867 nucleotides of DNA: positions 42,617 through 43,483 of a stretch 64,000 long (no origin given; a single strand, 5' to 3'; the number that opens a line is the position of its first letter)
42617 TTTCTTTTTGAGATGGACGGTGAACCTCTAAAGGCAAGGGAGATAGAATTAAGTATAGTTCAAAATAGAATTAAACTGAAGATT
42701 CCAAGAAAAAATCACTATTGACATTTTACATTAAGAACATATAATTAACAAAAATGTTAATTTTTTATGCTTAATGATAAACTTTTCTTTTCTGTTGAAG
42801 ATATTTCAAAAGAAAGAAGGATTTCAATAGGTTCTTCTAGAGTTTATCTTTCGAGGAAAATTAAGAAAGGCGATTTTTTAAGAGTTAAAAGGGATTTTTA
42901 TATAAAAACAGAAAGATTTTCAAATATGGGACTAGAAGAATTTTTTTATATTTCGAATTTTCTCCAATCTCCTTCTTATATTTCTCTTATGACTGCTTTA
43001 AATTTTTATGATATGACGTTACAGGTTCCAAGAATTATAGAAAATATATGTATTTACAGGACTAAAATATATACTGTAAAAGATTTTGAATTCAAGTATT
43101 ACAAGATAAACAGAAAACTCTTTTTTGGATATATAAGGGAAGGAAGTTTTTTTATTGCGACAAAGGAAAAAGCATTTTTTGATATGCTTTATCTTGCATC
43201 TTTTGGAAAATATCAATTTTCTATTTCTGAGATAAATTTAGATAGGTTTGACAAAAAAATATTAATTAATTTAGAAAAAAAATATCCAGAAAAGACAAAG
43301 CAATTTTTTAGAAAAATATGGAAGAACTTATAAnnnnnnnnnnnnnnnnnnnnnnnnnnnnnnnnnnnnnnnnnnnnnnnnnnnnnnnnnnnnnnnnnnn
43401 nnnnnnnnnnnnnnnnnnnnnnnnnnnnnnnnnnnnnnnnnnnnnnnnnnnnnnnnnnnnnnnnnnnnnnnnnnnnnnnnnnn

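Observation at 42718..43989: AbiEi/AbiEii-type abortive-infection toxin-antitoxin pair with a palindromic operator, wedged between a lipid kinase gene and leuS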

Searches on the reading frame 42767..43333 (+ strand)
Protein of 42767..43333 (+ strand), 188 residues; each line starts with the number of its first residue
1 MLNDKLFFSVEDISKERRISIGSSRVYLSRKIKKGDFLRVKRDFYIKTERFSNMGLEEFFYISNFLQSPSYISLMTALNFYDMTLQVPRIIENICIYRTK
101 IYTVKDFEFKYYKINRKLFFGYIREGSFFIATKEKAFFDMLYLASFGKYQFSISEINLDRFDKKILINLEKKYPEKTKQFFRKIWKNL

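Call 3: search_protein_families(library=pfam, proteins=[window:42767-43333:+], max_evalue=1)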
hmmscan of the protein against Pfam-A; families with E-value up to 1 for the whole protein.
window:42767-43333:+ (188 aa): 1 family
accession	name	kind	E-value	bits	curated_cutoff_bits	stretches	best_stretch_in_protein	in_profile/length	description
PF13338.12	AbiEi_4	-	0.00074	20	25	1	7-45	13-46/49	Transcriptional regulator, AbiEi antitoxin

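Call 4: search_protein_families(library=padloc, proteins=[window:42767-43333:+], max_evalue=1)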
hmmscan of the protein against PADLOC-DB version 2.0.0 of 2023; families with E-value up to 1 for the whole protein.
window:42767-43333:+ (188 aa): 24 families
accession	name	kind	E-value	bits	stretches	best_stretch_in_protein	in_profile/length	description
PDLC02241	AbiEi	-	2.1e-26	91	1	7-173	14-182/199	AbiEi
PDLC02272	AbiEi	-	2e-21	74.7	1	24-166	29-166/200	AbiEi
PDLC02230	AbiEi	-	3.4e-17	60.8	1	28-146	23-140/192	AbiEi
PDLC02267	AbiEi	-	4.3e-17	60.4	1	4-146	17-157/252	AbiEi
PDLC02255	AbiEi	-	4.4e-13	47.2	1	27-177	36-175/186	AbiEi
PDLC02240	AbiEi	-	1.9e-09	35.3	1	28-173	38-190/216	AbiEi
PDLC02225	AbiEi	-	7.6e-09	33.6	1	21-119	28-118/198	AbiEi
PDLC02273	AbiEi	-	1e-08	33.5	1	32-179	41-199/205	AbiEi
PDLC02265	AbiEi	-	6.2e-08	30.6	1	20-91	24-93/198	AbiEi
PDLC02271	AbiEi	-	1.7e-07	28.7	1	8-122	24-143/263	AbiEi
PDLC02269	AbiEi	-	1.9e-06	25.4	1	7-113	12-112/251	AbiEi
PDLC02275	AbiEi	-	2.4e-06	25.7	1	19-140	19-138/184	AbiEi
PDLC02274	AbiEi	-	3.3e-06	24.9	1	28-140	38-158/217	AbiEi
PDLC02287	AbiEi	-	2e-05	22.3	1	8-112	13-111/253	AbiEi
PDLC02283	AbiEi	-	2.1e-05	22.3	1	20-92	27-97/201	AbiEi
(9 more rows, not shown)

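Call 5: search_protein_families(library=ncbifam, proteins=[window:42767-43333:+], max_evalue=1)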
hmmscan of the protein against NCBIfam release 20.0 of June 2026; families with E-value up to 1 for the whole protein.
window:42767-43333:+ (188 aa): 0 families

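Call 31: search_solved_structures(query=window:42767-43330:+, max_evalue=1, show_alignments=3)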
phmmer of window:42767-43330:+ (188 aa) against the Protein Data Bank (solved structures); distinct sequences matched with E-value up to 1: 0.

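Call 41: find_homologous_proteins(query=window:42767-43330:+, max_evalue=0.001)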
Query window:42767-43330:+ (188 aa): 16 proteins with E <= 0.001 among 129 candidates.
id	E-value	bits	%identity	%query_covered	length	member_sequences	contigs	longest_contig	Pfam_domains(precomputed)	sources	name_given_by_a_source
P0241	8.3e-115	399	100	100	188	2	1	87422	-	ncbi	-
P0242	1.7e-45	173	46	97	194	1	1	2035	PF13338.13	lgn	-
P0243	4.9e-45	172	46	97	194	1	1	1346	-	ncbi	-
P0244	1.4e-43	167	44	98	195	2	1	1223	-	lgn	-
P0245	8.0e-43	164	46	96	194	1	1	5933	PF13338.13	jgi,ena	-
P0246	3.1e-42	163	47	98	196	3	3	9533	-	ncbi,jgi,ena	-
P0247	1.3e-41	161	47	99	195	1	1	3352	-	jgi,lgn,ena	-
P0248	4.9e-41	159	45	97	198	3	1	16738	PF13338.13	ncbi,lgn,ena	-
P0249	6.3e-38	149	44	98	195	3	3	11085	-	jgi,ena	-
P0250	8.5e-38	148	42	98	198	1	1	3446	-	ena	-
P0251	2.0e-37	147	39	98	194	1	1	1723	-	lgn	-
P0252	7.5e-36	142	39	97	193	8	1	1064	-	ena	-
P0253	1.2e-35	141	41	95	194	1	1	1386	PF13338.13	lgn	-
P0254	2.0e-33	134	41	99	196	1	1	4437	-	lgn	-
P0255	6.8e-31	126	38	95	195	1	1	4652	PF13338.13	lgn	-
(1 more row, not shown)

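Call 56: predict_structure(alignment_id=A2)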
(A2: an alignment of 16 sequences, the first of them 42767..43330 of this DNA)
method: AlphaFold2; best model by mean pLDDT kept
length: 188 residues; sequences in the alignment: 16
mean_pLDDT: 93.8   pTM: 0.85
mean pLDDT of the five models: 93.8, 93.4, 92.9, 89.9, 88.9
residues with pLDDT >= 90: 168; 70-90: 16; 50-70: 4; < 50: 0
segments of 3 or more residues with pLDDT < 50: none
pLDDT, mean of each block of 10 residues (from residue 1): 85 96 97 95 93 93 94 96 84 97 92 97 96 98 97 93 96 97 88
secondary structure, 60 per line:
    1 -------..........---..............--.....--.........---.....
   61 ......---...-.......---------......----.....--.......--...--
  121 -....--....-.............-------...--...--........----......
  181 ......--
elements in order: H10-17 H21-34 E37-41 E44-47 H48-52 H56-66 E70-72 H74-80 E90-95 E100-104 E107-113 E122-125 E128-131 H133-145 H163-170 H175-186

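Call 60: fold_search(model_id=the predicted structure, library=pdb)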
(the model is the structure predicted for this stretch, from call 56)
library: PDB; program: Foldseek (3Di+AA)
matches with E <= 10: 872; with E <= 0.001: 2
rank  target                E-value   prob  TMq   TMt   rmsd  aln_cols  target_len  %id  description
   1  6y8q_A                1.8e-05  1.00  0.37  0.36   9.4       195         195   13  AbiEi antitoxin from Streptococcus agalactiae (released 2020-12-16)
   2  6y8q_D                1.2e-04  1.00  0.32  0.32  10.2       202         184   12  AbiEi antitoxin from Streptococcus agalactiae (released 2020-12-16)
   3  5kqj_MODEL_1_A        4.0e-02  0.66  0.28  0.29   9.9       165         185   12  Solution Structure of Antibiotic-Resistance Factor ANT(2'')-Ia Reveals Substrate-Regulated Conformation Dynami (released 2017-07-12)
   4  4o8s                  1.0e-01  0.69  0.34  0.29   7.5       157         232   15  Crystal structure of JHP933 from Helicobacter pylori (released 2014-09-10)
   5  2v9v                  1.1e-01  0.85  0.24  0.32   7.2        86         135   19  Crystal Structure of Moorella thermoacetica SelB(377-511) (released 2007-09-11)
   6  4ok0_B                1.2e-01  0.75  0.36  0.31   6.1       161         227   11  Crystal structure of putative nucleotidyltransferase from H. pylori (released 2014-04-09)
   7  4ok0_A                1.4e-01  0.80  0.30  0.26   5.2       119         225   12  Crystal structure of putative nucleotidyltransferase from H. pylori (released 2014-04-09)
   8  1wsu_B                1.6e-01  0.85  0.25  0.37   9.4        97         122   12  C-terminal domain of elongation factor selB complexed with SECIS RNA (released 2005-01-25)
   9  1mkm_A                2.2e-01  0.12  0.21  0.16  17.5       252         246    9  CRYSTAL STRUCTURE OF THE THERMOTOGA MARITIMA ICLR (released 2002-09-11)
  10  1u2w_B                2.3e-01  0.94  0.24  0.40   9.8        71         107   14  Crystal Structure of the Staphylococcus aureus pI258 CadC (released 2005-07-12)
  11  2pjp_A                2.3e-01  0.94  0.26  0.40   7.4        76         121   18  Structure of the mRNA-binding domain of elongation factor SelB from E.coli in complex with SECIS RNA (released 2007-10-30)
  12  1wsu_A                2.9e-01  0.72  0.25  0.36   9.4        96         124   14  C-terminal domain of elongation factor selB complexed with SECIS RNA (released 2005-01-25)
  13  4m6x_B                3.7e-01  0.54  0.23  0.13  12.8        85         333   12  Mutant structure of methyltransferase from Streptomyces hygroscopicus complexed with S-adenosyl-L-homocysteine and met (released 2014-06-25)
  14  9fhl_c                4.0e-01  0.99  0.23  0.38   1.6        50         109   18  High-resolution cryo-EM structure of Saccharolobus solfataricus 30S ribosomal subunit bound to mRNA and initiator tRNA (released 2025-01-15)
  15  8b9x_A                4.0e-01  0.69  0.23  0.17   6.2        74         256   14  Chimeric protein of human UFM1 E3 ligase, UFL1, and DDRGK1 (released 2023-10-25)
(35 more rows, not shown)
